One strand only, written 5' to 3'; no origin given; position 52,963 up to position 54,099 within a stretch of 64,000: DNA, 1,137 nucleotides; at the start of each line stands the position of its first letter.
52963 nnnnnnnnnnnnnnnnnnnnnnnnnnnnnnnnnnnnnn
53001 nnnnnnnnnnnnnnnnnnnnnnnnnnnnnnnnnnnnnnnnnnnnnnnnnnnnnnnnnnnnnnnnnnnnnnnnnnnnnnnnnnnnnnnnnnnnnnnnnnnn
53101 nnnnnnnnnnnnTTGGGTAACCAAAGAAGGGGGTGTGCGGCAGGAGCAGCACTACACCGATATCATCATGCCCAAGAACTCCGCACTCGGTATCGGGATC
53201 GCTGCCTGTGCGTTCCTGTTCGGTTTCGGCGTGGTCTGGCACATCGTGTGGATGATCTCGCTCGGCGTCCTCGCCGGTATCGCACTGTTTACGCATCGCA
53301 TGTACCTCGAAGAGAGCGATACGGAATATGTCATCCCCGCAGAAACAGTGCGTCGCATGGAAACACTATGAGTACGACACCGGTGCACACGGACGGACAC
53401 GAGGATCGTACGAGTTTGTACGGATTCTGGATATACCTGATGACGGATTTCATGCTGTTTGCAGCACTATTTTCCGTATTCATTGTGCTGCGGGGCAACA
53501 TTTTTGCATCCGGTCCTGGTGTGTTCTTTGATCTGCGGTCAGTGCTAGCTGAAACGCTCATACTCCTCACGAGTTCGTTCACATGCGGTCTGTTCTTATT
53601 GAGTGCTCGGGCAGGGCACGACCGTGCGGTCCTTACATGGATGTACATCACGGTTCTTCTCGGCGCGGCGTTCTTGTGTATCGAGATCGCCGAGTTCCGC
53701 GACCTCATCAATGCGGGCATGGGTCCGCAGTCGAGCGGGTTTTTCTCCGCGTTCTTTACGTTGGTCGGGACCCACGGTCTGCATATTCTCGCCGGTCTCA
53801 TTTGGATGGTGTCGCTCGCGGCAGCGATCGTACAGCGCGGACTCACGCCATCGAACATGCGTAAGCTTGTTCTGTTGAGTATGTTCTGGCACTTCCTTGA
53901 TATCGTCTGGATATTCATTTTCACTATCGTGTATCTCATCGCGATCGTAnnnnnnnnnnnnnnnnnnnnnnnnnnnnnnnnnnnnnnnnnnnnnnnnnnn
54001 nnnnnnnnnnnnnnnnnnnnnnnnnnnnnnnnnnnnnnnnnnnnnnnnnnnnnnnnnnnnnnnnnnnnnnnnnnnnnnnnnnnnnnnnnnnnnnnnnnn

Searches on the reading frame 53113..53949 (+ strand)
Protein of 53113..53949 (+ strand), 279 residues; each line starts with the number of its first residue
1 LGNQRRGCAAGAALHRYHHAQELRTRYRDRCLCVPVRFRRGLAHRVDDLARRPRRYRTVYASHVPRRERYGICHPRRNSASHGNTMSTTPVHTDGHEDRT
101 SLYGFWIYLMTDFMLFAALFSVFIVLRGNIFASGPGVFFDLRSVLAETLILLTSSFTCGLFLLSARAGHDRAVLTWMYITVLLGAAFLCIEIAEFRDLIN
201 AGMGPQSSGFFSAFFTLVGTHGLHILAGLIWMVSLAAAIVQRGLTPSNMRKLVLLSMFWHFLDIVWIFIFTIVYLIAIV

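Call 11: search_protein_families(library=pfam, proteins=[window:53113-53949:+], max_evalue=0.001)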
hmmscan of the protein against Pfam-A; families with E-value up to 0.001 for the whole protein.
window:53113-53949:+ (279 aa): 1 family
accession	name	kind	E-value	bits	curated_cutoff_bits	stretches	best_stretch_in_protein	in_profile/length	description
PF00510.24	COX3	-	1.5e-11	45.1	23.8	1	103-275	78-255/258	Cytochrome c oxidase subunit III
